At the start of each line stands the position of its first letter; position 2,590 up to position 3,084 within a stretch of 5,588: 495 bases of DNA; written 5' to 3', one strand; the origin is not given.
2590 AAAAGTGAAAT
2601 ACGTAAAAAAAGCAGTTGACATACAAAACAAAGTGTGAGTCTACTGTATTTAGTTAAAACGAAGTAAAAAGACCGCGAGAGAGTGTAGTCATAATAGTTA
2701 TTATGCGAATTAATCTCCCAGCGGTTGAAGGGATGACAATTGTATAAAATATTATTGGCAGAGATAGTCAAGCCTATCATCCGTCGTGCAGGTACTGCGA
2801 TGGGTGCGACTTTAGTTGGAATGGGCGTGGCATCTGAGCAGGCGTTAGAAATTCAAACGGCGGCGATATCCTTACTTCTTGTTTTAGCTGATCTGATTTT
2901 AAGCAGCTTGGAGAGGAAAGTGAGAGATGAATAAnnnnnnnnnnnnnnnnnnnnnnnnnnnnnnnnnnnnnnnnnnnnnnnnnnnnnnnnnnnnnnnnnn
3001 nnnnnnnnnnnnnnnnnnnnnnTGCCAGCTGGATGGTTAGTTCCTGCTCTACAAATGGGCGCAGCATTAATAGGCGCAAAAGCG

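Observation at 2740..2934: Two-TMD, 64-aa holin/pinholin-like protein: possible holin-endolysin lysis in a microvirus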

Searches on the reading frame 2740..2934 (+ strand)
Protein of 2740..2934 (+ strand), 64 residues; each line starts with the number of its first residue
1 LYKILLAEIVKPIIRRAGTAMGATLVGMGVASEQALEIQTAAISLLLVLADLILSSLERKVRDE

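Call 4: search_protein_families(library=pfam, proteins=[window:2740-2934:+], max_evalue=1)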
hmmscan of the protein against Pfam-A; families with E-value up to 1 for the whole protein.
window:2740-2934:+ (64 aa): 1 family
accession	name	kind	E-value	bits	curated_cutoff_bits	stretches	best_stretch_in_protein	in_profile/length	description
PF23987.1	Phage_holin_10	-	0.00063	20.2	27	1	12-59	6-50/52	Bacteriophage holin Pam3 gp28 family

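Call 5: search_protein_families(library=phrogs, proteins=[window:2740-2934:+], max_evalue=1)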
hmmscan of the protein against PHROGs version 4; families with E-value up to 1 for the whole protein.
window:2740-2934:+ (64 aa): 1 family
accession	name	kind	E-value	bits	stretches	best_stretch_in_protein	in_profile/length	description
phrog_565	-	lysis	0.04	14.9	1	19-50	80-111/132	holin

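Call 6: find_homologous_proteins(query=window:2740-2934:+, max_evalue=0.01)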
Query window:2740-2934:+ (64 aa): 41 proteins with E <= 0.01 among 43 candidates.
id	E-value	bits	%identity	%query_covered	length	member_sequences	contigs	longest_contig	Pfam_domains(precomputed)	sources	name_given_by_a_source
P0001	1.2e-28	114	98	100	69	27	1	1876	-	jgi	jgi:hypothetical protein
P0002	4.0e-28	113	97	100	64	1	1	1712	-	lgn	-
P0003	5.9e-28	112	95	100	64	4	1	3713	-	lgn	-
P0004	9.2e-28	111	95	100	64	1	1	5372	-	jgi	jgi:hypothetical protein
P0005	7.9e-26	105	97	95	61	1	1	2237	-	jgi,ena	jgi:hypothetical protein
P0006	1.8e-25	104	98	92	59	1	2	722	-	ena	-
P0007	1.8e-25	104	98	92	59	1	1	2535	-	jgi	-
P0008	2.2e-25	104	98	92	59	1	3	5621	-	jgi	-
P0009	1.4e-22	95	88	92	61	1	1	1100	-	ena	-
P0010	1.6e-22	95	88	92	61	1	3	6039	-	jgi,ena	-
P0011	2.3e-22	95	87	94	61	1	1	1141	-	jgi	-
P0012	2.5e-22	95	87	94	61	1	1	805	-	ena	-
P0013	2.6e-22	95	86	92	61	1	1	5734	-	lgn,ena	-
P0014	3.0e-22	94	86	92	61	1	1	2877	-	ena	-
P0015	3.1e-22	94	85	92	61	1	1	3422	-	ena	-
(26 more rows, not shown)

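Call 9: search_protein_families(library=pfam, alignment_id=A1, max_evalue=1)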
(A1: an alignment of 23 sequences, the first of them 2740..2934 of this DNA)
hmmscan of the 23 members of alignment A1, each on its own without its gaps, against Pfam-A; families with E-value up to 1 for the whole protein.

A. member 1, window:2740-2934:+ (64 aa): 1 family
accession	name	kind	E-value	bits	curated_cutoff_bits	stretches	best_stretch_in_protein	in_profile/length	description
PF23987.1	Phage_holin_10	-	0.00063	20.2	27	1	12-59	6-50/52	Bacteriophage holin Pam3 gp28 family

B. families by the number of members that match (of 23 scanned): 2 families
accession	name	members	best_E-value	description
PF23987.1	Phage_holin_10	22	0.00049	Bacteriophage holin Pam3 gp28 family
PF18910.5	DUF5665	1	0.25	Domain of unknown function (DUF5665)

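Call 24: find_related_loci(query=A1, collection=viral_contigs, flank=4000)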
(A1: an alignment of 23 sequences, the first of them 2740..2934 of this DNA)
Query A1 (64 aa) in viral_contigs; peptide patterns used: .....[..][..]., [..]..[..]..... (x = any residue, [..] = any of these).
266 stretches matched a pattern; 14 encode a relative of the query (tblastn E <= 1e-3); 14 distinct loci.
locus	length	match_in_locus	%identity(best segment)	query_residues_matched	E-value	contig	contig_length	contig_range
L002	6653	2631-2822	98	1-64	1e-36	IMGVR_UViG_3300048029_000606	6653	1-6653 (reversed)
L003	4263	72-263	98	1-64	1e-36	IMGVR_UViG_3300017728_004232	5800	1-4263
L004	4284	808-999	97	1-64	2e-36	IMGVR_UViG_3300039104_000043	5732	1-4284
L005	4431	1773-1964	98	1-64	1e-36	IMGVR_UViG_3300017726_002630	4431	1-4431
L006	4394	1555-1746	97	1-64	3e-29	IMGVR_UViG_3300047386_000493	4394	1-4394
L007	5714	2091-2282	97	1-64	3e-29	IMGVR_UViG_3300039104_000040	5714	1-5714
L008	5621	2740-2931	97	1-64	3e-29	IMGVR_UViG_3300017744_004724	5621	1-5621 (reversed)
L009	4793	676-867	97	1-64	4e-29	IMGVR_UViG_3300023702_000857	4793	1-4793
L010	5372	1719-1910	95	1-64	1e-28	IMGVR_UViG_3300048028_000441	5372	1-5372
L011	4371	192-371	77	1-60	5e-27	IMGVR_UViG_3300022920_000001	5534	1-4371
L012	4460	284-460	88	1-59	5e-23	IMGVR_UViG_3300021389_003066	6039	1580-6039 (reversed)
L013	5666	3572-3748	86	1-59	2e-22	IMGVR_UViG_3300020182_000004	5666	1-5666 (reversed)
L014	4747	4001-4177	85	1-59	2e-22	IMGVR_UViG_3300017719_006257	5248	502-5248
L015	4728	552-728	83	1-59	3e-21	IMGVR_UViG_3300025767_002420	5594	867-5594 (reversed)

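Call 30: search_dna_similar(query=window:2740-2934:+, collection=phages, mode=protein, max_evalue=10, max_rows=40)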
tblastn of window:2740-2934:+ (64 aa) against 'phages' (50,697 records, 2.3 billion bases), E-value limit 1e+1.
Records with a match: 7; places in all: 7; records where one place covers at least 80% of the query: 0.
Best place of each record, by identity: 80-90% 4; <60% 3.
By first word of the organism name: Roseobacter 5; Tortoise 2.
By host as written in the record: Roseobacter sp. FZCC0023 4; Gopherus morafkai 2; Roseobacter sp. FZCC0040 1.
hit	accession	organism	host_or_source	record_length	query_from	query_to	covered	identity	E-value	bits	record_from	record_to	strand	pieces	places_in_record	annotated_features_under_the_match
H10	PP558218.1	Roseobacter phage CRPss-155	Roseobacter sp. FZCC0023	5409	1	40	63%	85.0%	2e-14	70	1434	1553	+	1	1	hypothetical protein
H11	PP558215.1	Roseobacter phage CRPss-152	Roseobacter sp. FZCC0023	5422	1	40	63%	85.0%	2e-14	70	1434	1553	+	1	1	hypothetical protein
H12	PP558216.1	Roseobacter phage CRPss-153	Roseobacter sp. FZCC0023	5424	1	40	63%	85.0%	2e-14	70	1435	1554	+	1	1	hypothetical protein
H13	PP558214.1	Roseobacter phage CRPss-151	Roseobacter sp. FZCC0023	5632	1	40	63%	85.0%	2e-14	70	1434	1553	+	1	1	hypothetical protein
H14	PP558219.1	Roseobacter phage CRPss-251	Roseobacter sp. FZCC0040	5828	1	39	61%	46.2%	4e-4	41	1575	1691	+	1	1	hypothetical protein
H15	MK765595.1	Tortoise microvirus 43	Gopherus morafkai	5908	3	35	52%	42.4%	2e+0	31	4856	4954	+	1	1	none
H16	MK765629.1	Tortoise microvirus 76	Gopherus morafkai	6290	1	35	55%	34.3%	3e+0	30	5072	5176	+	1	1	hypothetical protein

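Call 31: get_annotated_region(hit=H14, flank=6000)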
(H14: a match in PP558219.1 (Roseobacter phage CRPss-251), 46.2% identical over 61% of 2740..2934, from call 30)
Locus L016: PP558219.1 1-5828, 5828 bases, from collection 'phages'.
description: Roseobacter phage CRPss-251, complete genome.
organism: Roseobacter phage CRPss-251 (NCBI taxid 3138300)
taxonomy: Viruses; Monodnaviria; Sangervirae; Phixviricota; Malgrandaviricetes; Petitvirales; Microviridae
host: Roseobacter sp. FZCC0040; source: seawater; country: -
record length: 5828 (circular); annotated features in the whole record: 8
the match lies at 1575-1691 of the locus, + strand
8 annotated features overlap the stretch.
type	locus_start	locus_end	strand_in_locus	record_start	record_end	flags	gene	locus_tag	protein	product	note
CDS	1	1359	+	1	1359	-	-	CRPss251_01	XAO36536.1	replication initiator protein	-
CDS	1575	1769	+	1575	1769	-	-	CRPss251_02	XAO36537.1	hypothetical protein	-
CDS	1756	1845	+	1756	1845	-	-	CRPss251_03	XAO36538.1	hypothetical protein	-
CDS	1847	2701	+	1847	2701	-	-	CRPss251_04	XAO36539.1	hypothetical protein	-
CDS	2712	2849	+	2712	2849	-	-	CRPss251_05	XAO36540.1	hypothetical protein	-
CDS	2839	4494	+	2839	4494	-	-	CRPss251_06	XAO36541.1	major capsid protein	-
CDS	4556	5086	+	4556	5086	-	-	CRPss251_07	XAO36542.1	hypothetical protein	-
CDS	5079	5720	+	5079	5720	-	-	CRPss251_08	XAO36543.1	M15 family metallopeptidase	-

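Call 32: get_annotated_region(hit=H15, flank=6500)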
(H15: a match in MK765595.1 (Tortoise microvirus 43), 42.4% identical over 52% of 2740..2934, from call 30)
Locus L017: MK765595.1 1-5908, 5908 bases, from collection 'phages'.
description: Tortoise microvirus 43 isolate 43_SP_105, complete genome.
organism: Tortoise microvirus 43 (NCBI taxid 2583147)
taxonomy: Viruses; Monodnaviria; Sangervirae; Phixviricota; Malgrandaviricetes; Petitvirales; Microviridae
host: Gopherus morafkai; source: feces; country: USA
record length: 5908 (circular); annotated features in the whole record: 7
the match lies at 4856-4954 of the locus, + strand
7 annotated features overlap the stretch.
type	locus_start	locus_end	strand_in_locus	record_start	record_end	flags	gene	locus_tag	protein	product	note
CDS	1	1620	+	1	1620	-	-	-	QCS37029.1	major capsid protein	similar to PHA00363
CDS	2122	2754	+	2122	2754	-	-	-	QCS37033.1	hypothetical protein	-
CDS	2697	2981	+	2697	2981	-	-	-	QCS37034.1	hypothetical protein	-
CDS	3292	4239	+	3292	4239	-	-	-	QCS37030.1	replication initiation protein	similar to PHA00330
CDS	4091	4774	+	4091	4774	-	-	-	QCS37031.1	hypothetical protein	-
CDS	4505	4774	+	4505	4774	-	-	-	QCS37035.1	hypothetical protein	-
CDS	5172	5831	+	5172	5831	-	-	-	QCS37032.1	hypothetical protein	-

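Call 33: get_annotated_region(hit=H16, flank=6500)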
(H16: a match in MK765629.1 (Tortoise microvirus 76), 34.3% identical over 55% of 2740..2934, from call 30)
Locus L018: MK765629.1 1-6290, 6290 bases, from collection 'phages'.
description: Tortoise microvirus 76 isolate 76_SP_51, complete genome.
organism: Tortoise microvirus 76 (NCBI taxid 2583183)
taxonomy: Viruses; Monodnaviria; Sangervirae; Phixviricota; Malgrandaviricetes; Petitvirales; Microviridae
host: Gopherus morafkai; source: feces; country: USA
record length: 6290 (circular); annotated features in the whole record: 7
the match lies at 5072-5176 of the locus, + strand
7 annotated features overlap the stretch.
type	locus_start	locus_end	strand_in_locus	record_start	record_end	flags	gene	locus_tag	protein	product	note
CDS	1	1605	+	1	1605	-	-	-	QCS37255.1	major capsid protein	similar to PHA00363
CDS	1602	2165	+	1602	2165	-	-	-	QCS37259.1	hypothetical protein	-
CDS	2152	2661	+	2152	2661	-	-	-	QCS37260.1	hypothetical protein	-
CDS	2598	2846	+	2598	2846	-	-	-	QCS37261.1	hypothetical protein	-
CDS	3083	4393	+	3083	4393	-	-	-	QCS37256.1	replication initiation protein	similar to PHA00330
CDS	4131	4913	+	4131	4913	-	-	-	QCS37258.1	hypothetical protein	-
CDS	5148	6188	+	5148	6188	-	-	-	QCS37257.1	hypothetical protein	-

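Call 37: search_protein_representatives(alignment_id=A1)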
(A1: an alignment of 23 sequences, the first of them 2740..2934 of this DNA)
Query: 23 sequences, 62 profile positions. Proteins with E-value up to 0.001 (for the whole library): 144; up to 1e-10: 10; up to 1e-30: 0. The best 144 are listed.
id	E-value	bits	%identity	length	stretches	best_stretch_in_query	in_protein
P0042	5.6e-25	103.0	-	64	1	1-61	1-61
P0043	8.4e-17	76.8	-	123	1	1-61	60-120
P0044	1.6e-16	75.9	-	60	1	1-60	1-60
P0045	3.0e-16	75.1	-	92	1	3-61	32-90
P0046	5.3e-13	64.7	-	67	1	1-61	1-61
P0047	9.0e-13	63.9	-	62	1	1-59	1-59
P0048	2.0e-12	62.8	-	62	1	2-62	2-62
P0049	7.4e-12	61.0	-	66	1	2-60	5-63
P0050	2.0e-11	59.6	-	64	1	3-62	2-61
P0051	2.1e-11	59.6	-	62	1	1-61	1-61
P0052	1.1e-10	57.2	-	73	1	5-60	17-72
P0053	5.7e-10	55.0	-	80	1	6-59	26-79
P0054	6.3e-10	54.8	-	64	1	2-60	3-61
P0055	7.1e-10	54.7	-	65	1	1-61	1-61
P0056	7.7e-10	54.5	-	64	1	4-60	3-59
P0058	1.7e-09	53.4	-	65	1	3-61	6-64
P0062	3.1e-09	52.6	-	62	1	3-61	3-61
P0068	2.5e-08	49.7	-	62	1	1-61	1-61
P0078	1.6e-07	47.1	-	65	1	7-61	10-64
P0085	2.8e-07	46.3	-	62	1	6-61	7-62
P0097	2.9e-06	43.1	-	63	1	2-61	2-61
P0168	4.8e-04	36.0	-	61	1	3-59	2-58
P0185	9.8e-04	35.0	-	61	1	5-54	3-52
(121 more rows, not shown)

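Call 39: search_protein_families(library=pfam, alignment_id=A2, max_evalue=0.1)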
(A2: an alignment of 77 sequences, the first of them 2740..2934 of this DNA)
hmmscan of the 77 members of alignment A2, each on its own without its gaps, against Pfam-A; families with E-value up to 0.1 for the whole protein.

A. member 1, window:2740-2934:+ (64 aa): 1 family
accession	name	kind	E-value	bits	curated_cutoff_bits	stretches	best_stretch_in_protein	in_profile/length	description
PF23987.1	Phage_holin_10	-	0.00063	20.2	27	1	12-59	6-50/52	Bacteriophage holin Pam3 gp28 family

B. families by the number of members that match (of 77 scanned): 19 families
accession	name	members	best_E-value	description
PF23987.1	Phage_holin_10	24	3.3e-06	Bacteriophage holin Pam3 gp28 family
PF22784.1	PTP-SAK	2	0.0062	Swiss Army Knife protein, DSP-PTPase phosphatase domain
PF09679.15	TraQ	1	0.0032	Type-F conjugative transfer system pilin chaperone (TraQ)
PF05230.16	MASE2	1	0.012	MASE2 domain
PF09858.14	DUF2085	1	0.013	Predicted membrane protein (DUF2085)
PF01744.25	GLTT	1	0.013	GLTT repeat (6 copies)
PF15984.10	Collagen_mid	1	0.025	Bacterial collagen, middle region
PF13515.12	FUSC_2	1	0.026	Fusaric acid resistance protein-like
PF21776.2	TetR_C_44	1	0.029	TetR/AcrR family transcriptional repressors, C-terminal domain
PF17940.6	TetR_C_31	1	0.034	Tetracyclin repressor-like, C-terminal domain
PF14012.11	DUF4229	1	0.037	Protein of unknown function (DUF4229)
PF16054.10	TMEM72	1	0.04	Transmembrane protein family 72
PF20058.4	DUF6457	1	0.048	Domain of unknown function (DUF6457)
PF13305.11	TetR_C_33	1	0.049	Tetracyclin repressor-like, C-terminal domain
PF02673.24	BacA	1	0.06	Bacitracin resistance protein BacA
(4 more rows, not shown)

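Call 40: search_protein_families(library=phrogs, alignment_id=A2, max_evalue=0.1)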
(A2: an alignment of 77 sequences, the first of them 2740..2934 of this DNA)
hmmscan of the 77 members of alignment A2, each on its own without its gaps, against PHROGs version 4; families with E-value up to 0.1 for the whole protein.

A. member 1, window:2740-2934:+ (64 aa): 1 family
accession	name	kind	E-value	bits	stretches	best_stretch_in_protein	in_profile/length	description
phrog_565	-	lysis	0.04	14.9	1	19-50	80-111/132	holin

B. families by the number of members that match (of 77 scanned): 14 families
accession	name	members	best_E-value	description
phrog_37382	-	3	0.00053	-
phrog_16462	-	1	0.0015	-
phrog_33315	-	1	0.031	-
phrog_565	-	1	0.04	holin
phrog_38362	-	1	0.047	-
phrog_6936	-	1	0.052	-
phrog_981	-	1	0.058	minor tail protein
phrog_29902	-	1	0.058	virion structural protein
phrog_37475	-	1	0.059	-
phrog_16510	-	1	0.059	-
phrog_33701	-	1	0.071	-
phrog_22893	-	1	0.075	-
phrog_7890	-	1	0.09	-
phrog_21365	-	1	0.091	-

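Call 41: find_homologous_proteins(query=A2, max_evalue=0.001)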
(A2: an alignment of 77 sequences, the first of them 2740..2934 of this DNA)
Query A2 (77 sequences) (64 aa, profile of the alignment): 74 proteins with E <= 0.001 among 4122 candidates.
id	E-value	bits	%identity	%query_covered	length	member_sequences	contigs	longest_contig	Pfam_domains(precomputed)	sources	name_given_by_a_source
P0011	5.3e-23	98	87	94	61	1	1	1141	-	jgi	-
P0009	5.6e-23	98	88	92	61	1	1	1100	-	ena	-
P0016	5.7e-23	98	86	92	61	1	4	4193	-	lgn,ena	-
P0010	7.8e-23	98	88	92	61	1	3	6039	-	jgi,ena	-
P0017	8.0e-23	98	86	92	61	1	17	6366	-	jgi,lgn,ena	jgi:hypothetical protein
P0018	1.1e-22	97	86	92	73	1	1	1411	-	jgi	-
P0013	1.4e-22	97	86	92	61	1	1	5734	-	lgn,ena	-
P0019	1.4e-22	97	85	92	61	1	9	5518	-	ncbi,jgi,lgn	jgi:hypothetical protein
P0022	1.7e-22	97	85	92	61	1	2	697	-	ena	-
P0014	2.0e-22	96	86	92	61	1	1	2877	-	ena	-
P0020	2.0e-22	96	85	92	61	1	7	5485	-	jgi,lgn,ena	-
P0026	2.3e-22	96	85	92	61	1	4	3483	-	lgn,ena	-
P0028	2.6e-22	96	85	92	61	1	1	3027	-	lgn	-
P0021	3.0e-22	96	86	92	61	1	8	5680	-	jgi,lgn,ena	-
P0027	3.2e-22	96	83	92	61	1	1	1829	-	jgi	jgi:hypothetical protein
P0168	1.5e-14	71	32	94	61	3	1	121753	-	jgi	jgi:hypothetical protein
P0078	1.8e-14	71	47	83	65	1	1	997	-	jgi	jgi:hypothetical protein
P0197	7.3e-14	69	36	94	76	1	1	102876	-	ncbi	-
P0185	3.2e-11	60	42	48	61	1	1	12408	-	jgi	-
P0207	1.1e-7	49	27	83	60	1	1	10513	-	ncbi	-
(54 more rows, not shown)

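Call 42: find_encoding_contigs(protein=P0197, flank=7000, max_places=3)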
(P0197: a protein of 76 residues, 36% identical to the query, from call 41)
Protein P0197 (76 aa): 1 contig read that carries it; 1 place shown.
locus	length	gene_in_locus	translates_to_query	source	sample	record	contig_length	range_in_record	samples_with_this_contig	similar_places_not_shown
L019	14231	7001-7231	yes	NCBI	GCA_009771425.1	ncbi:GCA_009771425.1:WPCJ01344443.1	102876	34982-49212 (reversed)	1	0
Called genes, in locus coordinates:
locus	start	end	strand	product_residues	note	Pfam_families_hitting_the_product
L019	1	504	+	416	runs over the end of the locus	PF03330:DPBB_1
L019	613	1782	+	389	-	PF00768:Peptidase_S11, PF13354:Beta-lactamase2, PF07943:PBP5_C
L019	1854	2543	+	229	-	PF13521:AAA_28, PF02223:Thymidylate_kin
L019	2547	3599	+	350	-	PF13177:DNA_pol3_delta2, PF00004:AAA (weak)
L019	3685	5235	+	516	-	PF00133:tRNA-synt_1, PF01406:tRNA-synt_1e (weak), PF09334:tRNA-synt_1g, PF00133:tRNA-synt_1, PF19303:Anticodon_3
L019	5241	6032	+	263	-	PF01026:TatD_DNase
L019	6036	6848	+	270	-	PF00753:Lactamase_B (weak), PF12706:Lactamase_B_2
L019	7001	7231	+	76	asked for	-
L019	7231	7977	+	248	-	-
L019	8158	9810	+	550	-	-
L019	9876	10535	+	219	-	-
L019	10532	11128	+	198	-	PF02557:VanY (weak), PF13539:Peptidase_M15_4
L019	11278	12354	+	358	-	PF23343:REP_ORF2-G2P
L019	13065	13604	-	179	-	PF00376:MerR, PF13411:MerR_1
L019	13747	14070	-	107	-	PF00216:Bac_DNA_binding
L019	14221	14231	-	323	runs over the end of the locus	PF00108:Thiolase_N (weak), PF08545:ACP_syn_III, PF08541:ACP_syn_III_C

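Call 43: find_encoding_contigs(protein=P0168, flank=7000, max_places=3)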
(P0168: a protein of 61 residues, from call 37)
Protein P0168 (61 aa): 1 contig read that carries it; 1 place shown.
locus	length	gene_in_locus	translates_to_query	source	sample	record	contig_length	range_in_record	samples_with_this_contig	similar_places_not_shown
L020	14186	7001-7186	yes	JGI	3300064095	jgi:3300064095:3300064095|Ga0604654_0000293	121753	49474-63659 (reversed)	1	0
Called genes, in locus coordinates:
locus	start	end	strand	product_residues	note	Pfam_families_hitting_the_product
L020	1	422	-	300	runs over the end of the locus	PF00294:PfkB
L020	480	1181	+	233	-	PF09365:DUF2461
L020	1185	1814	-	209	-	PF21993:TetR_C_13_2 (faint), PF00440:TetR_N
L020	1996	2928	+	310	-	PF02574:S-methyl_trans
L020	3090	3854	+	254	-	PF00318:Ribosomal_S2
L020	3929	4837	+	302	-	PF00889:EF_TS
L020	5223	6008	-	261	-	PF03472:Autoind_bind, PF00196:GerE, PF08281:Sigma70_r4_2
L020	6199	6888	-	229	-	PF00834:Ribul_P_3_epim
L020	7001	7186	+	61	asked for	-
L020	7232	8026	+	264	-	-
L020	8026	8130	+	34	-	-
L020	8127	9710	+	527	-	-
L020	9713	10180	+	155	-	-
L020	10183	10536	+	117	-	-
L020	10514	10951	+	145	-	PF00959:Phage_lysozyme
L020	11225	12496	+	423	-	PF23343:REP_ORF2-G2P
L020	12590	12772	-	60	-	-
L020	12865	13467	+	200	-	-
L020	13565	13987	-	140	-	PF00334:NDK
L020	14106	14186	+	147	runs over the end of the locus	PF00903:Glyoxalase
